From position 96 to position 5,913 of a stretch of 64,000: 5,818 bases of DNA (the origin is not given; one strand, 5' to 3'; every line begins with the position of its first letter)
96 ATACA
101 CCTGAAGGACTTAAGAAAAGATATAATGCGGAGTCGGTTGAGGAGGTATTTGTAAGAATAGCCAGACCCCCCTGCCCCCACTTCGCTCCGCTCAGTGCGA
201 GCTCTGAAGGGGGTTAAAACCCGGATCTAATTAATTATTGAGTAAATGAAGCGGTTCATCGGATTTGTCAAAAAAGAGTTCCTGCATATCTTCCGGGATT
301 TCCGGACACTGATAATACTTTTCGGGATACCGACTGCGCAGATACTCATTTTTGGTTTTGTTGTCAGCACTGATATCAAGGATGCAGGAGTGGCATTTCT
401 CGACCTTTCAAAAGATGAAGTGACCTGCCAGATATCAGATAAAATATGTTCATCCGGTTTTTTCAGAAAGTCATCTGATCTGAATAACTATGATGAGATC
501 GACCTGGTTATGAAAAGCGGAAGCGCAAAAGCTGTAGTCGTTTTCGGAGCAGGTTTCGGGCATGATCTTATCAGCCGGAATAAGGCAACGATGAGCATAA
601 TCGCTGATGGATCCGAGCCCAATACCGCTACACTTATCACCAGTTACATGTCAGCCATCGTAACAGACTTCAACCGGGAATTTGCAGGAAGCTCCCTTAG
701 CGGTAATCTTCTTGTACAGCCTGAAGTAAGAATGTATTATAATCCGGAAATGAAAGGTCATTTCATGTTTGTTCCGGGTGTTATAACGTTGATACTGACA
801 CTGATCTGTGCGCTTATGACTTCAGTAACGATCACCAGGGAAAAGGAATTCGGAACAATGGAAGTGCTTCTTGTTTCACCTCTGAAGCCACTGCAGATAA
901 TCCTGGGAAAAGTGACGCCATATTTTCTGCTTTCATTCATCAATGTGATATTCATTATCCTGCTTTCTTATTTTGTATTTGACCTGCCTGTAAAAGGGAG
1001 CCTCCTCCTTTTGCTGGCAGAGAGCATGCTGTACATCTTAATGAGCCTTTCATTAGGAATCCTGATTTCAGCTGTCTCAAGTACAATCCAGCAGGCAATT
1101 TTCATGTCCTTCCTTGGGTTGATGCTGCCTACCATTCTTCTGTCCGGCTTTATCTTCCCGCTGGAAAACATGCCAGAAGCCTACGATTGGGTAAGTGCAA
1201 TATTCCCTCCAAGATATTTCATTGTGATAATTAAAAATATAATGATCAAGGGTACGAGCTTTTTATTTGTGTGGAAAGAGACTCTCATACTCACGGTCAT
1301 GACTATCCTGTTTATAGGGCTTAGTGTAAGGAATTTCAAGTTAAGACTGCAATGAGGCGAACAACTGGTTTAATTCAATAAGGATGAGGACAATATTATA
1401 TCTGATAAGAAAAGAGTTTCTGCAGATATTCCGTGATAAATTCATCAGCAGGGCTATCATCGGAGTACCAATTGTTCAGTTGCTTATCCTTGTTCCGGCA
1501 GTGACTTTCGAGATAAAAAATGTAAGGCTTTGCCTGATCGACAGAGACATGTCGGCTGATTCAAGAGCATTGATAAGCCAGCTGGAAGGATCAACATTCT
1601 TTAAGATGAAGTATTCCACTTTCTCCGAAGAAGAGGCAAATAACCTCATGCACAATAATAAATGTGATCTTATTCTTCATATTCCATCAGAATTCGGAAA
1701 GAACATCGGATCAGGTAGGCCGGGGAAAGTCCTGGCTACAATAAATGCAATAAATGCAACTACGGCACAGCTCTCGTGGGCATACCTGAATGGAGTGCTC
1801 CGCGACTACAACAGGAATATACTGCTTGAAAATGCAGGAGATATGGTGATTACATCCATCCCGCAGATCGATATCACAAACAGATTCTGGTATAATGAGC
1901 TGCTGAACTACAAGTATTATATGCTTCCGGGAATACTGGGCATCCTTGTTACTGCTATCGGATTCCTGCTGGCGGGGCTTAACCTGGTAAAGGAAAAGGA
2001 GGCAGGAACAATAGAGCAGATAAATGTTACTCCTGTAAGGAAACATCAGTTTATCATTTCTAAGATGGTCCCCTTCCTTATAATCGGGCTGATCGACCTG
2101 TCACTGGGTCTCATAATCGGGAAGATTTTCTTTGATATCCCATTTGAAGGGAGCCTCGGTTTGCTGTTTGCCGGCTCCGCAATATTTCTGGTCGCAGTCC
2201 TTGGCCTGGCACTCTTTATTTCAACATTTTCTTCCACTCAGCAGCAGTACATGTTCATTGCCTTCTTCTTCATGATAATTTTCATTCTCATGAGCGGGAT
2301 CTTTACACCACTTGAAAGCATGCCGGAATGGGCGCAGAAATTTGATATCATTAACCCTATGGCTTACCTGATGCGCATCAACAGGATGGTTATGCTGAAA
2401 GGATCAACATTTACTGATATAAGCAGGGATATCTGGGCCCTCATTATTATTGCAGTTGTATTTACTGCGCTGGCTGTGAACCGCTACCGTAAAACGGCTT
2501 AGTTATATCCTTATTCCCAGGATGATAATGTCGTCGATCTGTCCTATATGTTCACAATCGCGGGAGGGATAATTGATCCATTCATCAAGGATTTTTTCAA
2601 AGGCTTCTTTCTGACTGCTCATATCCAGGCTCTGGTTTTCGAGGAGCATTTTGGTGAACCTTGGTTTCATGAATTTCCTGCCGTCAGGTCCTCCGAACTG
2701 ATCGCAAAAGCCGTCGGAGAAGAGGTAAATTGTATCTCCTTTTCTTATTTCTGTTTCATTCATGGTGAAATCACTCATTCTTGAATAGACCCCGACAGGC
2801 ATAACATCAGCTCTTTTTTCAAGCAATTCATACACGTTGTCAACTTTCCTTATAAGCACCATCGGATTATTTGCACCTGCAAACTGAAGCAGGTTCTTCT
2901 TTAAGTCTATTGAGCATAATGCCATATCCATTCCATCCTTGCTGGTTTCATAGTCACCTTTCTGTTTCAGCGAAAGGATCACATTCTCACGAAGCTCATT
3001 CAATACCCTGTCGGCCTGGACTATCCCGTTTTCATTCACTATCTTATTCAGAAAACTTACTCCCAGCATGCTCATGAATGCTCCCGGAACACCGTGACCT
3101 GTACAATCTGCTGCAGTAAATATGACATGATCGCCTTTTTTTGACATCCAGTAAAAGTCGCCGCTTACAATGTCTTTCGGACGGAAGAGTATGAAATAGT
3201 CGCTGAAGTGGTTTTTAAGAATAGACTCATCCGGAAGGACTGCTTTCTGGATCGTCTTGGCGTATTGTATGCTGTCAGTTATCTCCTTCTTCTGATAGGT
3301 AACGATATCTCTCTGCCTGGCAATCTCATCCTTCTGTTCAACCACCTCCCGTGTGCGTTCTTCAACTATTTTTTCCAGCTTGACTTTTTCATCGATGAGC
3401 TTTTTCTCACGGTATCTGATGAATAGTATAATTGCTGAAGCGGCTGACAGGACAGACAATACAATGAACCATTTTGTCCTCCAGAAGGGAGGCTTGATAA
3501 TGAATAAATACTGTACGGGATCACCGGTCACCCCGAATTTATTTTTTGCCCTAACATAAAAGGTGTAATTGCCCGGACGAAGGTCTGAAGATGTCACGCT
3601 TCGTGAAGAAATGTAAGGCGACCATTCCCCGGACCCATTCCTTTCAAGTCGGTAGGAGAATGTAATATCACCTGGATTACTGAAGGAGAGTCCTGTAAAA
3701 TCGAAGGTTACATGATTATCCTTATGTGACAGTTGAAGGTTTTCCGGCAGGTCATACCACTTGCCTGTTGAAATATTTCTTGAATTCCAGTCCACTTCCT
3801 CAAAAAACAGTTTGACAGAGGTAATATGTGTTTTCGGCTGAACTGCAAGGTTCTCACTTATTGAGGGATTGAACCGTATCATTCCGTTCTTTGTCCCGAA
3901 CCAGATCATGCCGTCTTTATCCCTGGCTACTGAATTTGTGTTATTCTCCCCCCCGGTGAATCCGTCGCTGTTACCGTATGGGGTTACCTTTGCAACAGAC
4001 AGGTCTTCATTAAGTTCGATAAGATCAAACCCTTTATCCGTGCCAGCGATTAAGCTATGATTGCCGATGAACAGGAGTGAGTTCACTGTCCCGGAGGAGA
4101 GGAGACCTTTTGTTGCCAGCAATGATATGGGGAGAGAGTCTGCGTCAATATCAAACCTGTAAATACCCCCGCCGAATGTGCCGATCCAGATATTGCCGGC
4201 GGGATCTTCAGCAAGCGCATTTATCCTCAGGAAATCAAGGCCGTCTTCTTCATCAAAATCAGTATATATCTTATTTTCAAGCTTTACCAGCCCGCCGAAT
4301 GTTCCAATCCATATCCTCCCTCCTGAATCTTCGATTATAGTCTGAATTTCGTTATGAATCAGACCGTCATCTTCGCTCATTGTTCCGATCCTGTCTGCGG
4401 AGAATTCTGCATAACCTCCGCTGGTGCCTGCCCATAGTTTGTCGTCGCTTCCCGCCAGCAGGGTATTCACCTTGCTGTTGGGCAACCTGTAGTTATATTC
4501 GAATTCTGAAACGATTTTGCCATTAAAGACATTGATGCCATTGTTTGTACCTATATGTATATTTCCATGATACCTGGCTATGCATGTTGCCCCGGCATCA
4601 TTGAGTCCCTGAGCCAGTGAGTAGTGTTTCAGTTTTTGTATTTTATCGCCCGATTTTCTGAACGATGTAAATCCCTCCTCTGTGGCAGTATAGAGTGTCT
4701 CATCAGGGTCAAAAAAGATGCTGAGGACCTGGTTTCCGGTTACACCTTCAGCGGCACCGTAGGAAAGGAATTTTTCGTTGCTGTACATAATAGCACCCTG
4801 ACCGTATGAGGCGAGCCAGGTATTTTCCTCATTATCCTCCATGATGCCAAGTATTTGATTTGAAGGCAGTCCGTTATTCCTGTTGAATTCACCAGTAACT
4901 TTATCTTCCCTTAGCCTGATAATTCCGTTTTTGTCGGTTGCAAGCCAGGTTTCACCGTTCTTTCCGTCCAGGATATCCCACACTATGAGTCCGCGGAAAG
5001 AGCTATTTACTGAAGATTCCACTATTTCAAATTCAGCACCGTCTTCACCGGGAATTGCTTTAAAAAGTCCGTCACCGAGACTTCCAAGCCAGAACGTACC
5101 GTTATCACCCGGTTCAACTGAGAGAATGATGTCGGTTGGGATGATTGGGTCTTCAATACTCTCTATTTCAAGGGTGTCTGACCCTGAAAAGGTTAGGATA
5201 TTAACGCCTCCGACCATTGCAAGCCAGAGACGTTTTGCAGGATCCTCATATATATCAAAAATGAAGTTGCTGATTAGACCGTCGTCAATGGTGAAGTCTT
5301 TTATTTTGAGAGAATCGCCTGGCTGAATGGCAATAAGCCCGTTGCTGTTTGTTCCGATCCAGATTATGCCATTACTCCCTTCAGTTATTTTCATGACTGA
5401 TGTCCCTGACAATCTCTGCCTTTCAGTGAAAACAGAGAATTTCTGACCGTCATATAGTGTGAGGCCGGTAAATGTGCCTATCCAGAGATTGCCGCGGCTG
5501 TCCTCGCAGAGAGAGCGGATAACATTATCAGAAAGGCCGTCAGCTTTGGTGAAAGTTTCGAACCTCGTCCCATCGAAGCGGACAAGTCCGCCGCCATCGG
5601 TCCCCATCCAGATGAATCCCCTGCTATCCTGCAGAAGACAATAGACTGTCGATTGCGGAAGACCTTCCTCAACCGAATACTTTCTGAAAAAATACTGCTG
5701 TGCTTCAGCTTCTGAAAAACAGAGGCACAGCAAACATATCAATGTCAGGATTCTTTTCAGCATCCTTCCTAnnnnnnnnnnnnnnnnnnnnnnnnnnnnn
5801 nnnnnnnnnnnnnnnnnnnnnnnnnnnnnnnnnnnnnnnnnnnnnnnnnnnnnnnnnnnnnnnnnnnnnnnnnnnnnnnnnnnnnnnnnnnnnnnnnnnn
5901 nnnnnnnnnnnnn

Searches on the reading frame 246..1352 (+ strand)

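Call 9: search_protein_families(library=pfam, proteins=[window:246-1352:+], max_evalue=0.001)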
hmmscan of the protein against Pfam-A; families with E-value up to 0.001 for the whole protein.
window:246-1352:+ (369 aa): 4 families
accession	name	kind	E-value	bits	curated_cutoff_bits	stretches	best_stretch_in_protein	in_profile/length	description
PF12698.13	ABC2_membrane_3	-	1.2e-40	140.1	31.6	1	20-361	2-346/347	ABC-2 family transporter protein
PF01061.29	ABC2_membrane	-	3.2e-25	89.4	26.9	1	171-332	46-209/211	ABC-2 type transporter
PF12679.13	ABC2_membrane_2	-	1.2e-11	44.8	27.2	1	8-365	4-279/283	ABC-2 family transporter protein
PF12730.13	ABC2_membrane_4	-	0.00014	22.4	27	1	172-300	48-173/179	ABC-2 family transporter protein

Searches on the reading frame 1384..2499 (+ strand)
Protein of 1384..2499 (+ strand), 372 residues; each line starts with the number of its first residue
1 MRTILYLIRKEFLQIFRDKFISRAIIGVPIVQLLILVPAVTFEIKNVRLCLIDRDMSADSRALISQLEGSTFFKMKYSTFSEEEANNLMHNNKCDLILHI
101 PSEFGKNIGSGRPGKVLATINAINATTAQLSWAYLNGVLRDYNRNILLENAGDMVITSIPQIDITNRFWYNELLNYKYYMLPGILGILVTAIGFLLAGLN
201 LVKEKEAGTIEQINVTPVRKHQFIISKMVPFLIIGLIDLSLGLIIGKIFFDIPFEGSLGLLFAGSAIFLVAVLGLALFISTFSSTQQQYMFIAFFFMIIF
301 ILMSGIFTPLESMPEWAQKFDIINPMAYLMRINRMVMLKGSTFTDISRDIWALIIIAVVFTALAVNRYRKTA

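Call 9: search_protein_families(library=pfam, proteins=[window:1384-2499:+], max_evalue=0.001)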
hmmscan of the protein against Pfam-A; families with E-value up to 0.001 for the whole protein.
window:1384-2499:+ (372 aa): 3 families
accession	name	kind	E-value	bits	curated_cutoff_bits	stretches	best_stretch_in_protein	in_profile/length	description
PF12698.13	ABC2_membrane_3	-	4.7e-45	154.6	31.6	1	26-365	8-346/347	ABC-2 family transporter protein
PF01061.29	ABC2_membrane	-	4.2e-24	85.7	26.9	1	164-337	35-210/211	ABC-2 type transporter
PF12679.13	ABC2_membrane_2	-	2.7e-12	47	27.2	1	7-370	3-280/283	ABC-2 family transporter protein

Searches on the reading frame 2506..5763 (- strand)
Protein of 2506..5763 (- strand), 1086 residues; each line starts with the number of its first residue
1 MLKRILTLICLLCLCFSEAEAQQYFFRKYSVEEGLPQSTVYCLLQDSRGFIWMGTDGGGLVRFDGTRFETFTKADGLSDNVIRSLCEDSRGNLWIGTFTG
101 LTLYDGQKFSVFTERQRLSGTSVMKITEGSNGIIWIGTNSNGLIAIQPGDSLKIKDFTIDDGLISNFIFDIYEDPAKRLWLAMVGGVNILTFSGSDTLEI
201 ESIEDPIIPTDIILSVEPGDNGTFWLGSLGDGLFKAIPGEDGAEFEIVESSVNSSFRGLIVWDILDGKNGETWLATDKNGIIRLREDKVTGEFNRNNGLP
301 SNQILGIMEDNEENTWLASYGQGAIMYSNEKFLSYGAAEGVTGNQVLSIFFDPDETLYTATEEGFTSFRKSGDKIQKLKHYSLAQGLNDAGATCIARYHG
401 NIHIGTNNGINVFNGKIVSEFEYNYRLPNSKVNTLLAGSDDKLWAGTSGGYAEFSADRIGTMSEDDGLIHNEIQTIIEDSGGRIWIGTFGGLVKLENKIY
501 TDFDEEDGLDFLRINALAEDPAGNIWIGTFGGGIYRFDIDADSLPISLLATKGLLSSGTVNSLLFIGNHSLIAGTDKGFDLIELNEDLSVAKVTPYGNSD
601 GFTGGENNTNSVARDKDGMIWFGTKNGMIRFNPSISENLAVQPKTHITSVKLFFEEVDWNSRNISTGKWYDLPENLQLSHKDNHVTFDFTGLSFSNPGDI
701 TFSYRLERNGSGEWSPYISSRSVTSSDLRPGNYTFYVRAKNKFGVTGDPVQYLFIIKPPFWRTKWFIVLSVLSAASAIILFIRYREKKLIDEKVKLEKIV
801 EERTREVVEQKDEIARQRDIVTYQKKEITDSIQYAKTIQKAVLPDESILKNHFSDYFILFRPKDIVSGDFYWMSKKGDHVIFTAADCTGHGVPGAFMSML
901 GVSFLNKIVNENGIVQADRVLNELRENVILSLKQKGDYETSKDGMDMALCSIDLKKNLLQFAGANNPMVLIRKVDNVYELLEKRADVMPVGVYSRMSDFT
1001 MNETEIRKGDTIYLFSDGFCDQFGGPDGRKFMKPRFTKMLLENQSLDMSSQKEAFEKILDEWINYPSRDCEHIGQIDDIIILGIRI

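Call 9: search_protein_families(library=pfam, proteins=[window:2506-5763:-], max_evalue=0.001)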
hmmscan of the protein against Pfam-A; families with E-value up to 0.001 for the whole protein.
window:2506-5763:- (1086 aa): 10 families
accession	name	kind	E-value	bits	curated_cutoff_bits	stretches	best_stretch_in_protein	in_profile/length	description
PF07494.17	Reg_prop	-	4.9e-50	161.5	20.4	4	76-98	1-23/24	Two component regulator propeller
PF07228.17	SpoIIE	-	7e-19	68.9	25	1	877-1085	2-190/192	Stage II sporulation protein E (SpoIIE)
PF07495.19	Y_Y_Y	-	2.6e-08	34.1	26.6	1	693-749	1-56/65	Y_Y_Y domain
PF08450.18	SGL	-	1.2e-06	28.8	26.3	0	564-630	46-109/246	SMP-30/Gluconolactonase/LRE-like region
PF16819.11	DUF5074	-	1.4e-06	28.1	27.2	0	531-684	116-249/353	Domain of unknown function (DUF5074)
PF23748.1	Beta-prop_LRRK2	-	4.6e-06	26.3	26.9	0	31-69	267-305/359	LRRK2 beta propeller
PF23754.1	Beta-prop_IP5PC_F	-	5.2e-05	22.7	27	0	129-195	297-358/392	IP5P C-F beta-propeller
PF23409.1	Beta-prop_EML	-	9.9e-05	22.4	88.2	0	17-144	136-265/267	Echinoderm microtubule-associated protein first beta-propeller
PF20067.5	SSL_N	-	0.00011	22.4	18.9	0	612-629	26-43/46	Strictosidine synthase-like, N-terminal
PF24421.1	Ig_J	-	0.00029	21.3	29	1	716-759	61-104/104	Tip attachment protein J, Ig-like domain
